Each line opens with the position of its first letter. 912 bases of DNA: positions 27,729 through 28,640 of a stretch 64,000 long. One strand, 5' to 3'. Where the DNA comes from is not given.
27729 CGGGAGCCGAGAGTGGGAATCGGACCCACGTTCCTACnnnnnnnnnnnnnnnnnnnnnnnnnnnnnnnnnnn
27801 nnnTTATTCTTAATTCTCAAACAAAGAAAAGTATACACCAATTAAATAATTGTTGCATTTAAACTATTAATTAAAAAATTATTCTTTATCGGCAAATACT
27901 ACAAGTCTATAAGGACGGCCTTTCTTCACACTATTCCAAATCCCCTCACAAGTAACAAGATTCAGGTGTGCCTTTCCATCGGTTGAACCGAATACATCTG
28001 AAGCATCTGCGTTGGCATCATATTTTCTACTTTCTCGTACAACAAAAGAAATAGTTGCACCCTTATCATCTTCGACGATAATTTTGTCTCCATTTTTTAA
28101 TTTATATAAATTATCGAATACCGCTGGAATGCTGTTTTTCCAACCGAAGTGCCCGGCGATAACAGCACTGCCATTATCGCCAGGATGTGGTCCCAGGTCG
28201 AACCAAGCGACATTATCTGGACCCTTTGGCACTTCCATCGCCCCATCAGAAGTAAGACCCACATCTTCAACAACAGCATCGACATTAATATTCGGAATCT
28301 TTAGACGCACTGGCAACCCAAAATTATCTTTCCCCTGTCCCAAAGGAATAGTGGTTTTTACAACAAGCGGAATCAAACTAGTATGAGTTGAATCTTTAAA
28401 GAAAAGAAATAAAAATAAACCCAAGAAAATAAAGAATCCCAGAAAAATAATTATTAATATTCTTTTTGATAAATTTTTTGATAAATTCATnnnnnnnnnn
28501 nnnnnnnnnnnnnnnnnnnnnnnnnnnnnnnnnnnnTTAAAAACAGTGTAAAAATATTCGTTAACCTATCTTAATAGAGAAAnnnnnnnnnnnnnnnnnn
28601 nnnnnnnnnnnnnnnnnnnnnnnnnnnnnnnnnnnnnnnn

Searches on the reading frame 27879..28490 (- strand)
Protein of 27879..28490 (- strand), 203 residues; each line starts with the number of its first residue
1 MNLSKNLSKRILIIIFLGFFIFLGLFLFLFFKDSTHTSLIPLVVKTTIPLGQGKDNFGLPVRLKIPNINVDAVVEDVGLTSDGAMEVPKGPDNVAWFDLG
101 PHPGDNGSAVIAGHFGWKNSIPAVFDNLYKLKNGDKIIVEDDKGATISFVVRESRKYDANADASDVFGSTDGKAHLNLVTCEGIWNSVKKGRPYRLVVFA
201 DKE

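Call 41: search_protein_families(library=pfam, proteins=[window:27879-28490:-], max_evalue=0.001)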
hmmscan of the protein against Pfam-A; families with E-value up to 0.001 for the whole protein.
window:27879-28490:- (203 aa): 1 family
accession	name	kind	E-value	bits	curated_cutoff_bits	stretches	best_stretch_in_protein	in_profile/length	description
PF04203.18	Sortase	-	7.2e-25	87.6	26.6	1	63-202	1-124/125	Sortase domain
